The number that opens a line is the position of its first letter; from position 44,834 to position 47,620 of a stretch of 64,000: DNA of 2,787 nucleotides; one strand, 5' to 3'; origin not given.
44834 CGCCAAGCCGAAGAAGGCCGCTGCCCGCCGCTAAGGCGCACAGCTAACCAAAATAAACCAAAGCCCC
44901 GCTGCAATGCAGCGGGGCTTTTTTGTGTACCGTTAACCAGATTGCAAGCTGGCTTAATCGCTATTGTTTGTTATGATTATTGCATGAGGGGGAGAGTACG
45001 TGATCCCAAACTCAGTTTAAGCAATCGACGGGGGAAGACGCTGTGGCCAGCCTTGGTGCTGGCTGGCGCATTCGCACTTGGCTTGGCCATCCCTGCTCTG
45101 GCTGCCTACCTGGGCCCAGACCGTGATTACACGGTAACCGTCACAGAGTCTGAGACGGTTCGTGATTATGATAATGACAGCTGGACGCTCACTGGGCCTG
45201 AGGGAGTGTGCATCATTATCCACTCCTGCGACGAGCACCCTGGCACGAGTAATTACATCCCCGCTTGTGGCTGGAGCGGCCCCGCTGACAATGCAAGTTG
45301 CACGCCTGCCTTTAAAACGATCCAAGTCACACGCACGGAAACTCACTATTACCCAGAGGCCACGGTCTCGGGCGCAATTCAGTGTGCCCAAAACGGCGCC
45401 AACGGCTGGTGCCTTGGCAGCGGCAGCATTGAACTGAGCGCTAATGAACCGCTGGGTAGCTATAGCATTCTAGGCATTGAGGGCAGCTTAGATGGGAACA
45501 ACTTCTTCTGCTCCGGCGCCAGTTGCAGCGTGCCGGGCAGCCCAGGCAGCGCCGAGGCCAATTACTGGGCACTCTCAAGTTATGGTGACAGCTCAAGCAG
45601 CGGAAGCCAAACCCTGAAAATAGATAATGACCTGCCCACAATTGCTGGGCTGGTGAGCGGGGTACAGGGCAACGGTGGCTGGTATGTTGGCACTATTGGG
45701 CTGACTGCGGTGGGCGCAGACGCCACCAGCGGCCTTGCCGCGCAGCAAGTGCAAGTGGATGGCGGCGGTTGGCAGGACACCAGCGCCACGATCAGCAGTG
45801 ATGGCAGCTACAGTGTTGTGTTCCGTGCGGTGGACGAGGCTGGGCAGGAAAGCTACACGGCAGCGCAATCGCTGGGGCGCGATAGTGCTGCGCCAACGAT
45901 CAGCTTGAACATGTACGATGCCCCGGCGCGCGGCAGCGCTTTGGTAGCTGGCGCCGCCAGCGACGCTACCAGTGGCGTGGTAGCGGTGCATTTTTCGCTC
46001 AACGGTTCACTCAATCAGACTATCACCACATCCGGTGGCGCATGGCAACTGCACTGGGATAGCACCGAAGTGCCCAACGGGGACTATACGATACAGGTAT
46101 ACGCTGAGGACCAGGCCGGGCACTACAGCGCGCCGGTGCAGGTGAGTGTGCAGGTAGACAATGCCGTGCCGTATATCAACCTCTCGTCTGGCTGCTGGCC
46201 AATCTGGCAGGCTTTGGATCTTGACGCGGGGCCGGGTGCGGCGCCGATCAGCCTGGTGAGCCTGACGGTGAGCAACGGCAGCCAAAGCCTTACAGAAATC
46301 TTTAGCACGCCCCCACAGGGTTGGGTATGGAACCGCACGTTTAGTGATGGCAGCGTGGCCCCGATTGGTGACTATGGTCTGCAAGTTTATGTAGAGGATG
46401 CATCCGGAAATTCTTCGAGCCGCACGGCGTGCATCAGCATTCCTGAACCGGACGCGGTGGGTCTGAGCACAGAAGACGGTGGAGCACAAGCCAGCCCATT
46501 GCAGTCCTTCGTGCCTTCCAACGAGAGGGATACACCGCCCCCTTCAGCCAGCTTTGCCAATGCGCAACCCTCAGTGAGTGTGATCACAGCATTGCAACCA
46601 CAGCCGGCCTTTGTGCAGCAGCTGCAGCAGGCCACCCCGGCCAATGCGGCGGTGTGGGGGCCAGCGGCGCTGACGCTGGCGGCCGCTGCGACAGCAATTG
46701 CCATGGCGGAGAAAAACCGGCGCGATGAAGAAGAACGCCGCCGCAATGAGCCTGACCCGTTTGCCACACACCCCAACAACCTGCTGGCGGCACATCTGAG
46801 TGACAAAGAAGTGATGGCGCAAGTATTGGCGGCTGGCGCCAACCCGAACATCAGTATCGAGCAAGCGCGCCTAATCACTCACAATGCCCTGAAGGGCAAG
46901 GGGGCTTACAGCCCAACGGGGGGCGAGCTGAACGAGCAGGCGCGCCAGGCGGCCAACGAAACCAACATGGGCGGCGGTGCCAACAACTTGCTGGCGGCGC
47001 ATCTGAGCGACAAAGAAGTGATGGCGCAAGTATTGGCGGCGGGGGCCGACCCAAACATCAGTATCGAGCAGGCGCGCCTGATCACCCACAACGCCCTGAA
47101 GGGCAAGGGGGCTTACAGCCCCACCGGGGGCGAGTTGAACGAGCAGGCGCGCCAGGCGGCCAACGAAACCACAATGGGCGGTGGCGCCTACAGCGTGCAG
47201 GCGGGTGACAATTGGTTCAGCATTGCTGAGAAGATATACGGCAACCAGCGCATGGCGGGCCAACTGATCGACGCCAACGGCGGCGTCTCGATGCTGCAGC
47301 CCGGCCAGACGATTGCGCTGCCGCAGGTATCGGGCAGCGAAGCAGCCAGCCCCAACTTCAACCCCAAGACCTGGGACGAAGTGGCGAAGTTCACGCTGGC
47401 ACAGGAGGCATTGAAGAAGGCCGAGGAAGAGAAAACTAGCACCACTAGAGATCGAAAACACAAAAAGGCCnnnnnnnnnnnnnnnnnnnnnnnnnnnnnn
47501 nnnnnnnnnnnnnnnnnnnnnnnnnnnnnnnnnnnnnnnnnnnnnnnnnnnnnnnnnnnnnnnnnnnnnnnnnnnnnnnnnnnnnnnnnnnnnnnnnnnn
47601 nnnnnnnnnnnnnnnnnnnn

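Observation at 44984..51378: C-terminal module displacement locus: a LysM/Ig-like envelope protein with an in-frame orphan C-terminus and module-specific partner genes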

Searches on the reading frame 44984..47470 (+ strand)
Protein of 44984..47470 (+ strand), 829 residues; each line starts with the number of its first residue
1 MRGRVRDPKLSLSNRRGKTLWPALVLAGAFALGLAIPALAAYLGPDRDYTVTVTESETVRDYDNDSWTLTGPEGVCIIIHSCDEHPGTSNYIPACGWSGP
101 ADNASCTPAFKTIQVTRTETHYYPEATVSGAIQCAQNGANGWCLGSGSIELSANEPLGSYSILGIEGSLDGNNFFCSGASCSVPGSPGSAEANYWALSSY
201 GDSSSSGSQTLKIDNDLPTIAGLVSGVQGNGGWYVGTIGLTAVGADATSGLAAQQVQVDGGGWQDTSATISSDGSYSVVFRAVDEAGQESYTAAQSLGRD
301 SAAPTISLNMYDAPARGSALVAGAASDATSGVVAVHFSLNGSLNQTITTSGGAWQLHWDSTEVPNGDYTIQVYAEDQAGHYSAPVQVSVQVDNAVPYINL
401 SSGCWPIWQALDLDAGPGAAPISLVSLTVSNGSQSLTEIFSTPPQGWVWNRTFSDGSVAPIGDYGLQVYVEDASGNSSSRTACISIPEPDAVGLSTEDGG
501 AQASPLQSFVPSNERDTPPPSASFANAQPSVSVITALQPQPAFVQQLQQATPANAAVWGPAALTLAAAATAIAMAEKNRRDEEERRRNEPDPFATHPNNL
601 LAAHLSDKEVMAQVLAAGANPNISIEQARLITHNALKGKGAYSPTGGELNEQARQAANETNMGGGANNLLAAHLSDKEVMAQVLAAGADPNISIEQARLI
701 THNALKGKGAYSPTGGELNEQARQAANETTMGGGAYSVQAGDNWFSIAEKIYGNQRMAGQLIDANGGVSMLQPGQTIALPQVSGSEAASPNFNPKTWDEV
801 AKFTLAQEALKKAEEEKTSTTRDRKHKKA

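Call 44: find_related_loci(query=A4, collection=metagenome_contigs, flank=10000)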
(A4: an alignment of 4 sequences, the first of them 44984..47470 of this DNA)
Query A4 (829 aa) in metagenome_contigs; peptide patterns used: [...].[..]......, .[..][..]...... (x = any residue, [..] = any of these).
171 stretches matched a pattern; 3 encode a relative of the query (tblastn E <= 1e-3); 3 distinct loci.
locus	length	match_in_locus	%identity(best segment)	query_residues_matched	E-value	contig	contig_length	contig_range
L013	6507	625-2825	33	15-486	1e-44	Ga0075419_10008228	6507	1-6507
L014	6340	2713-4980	31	1-486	1e-39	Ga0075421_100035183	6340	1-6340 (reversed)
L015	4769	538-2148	32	128-486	1e-27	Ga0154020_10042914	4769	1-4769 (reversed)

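Call 47: search_protein_families(library=pfam, proteins=[L015:3145-4341:+, L013:4500-5534:+, L013:5545-6192:+, L015:4319-4768:+, L014:5401-6339:+], max_evalue=0.1)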
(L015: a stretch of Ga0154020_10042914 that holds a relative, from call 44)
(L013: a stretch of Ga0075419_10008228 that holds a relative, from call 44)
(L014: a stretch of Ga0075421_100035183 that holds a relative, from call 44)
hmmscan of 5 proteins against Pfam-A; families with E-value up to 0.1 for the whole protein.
L015:3145-4341:+ (399 aa): 0 families

L013:4500-5534:+ (345 aa): 6 families
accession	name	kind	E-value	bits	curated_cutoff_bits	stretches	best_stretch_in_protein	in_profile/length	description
PF14005.11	YpjP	-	0.00092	19.7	27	1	56-146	5-94/134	YpjP-like protein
PF04888.17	SseC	-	0.028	14.4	30.2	1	2-104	152-236/312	Secretion system effector C (SseC) like family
PF04883.17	HK97-gp10_like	-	0.03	15.7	21.4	0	12-78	9-62/78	Bacteriophage HK97-gp10, putative tail-component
PF20662.3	COG4_C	-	0.038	14.1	26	1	24-115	46-131/231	Conserved oligomeric Golgi complex subunit 4, C-terminal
PF12842.12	DUF3819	-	0.095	13.2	27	0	15-97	48-132/143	CCR4-Not complex, Not1 subunit, domain of unknown function DUF3819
PF01795.25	Methyltransf_5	-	0.099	12.5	27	0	23-92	127-196/309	MraW methylase family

L013:5545-6192:+ (216 aa): 0 families

L015:4319-4768:+ (150 aa): 0 families

L014:5401-6339:+ (313 aa): 0 families
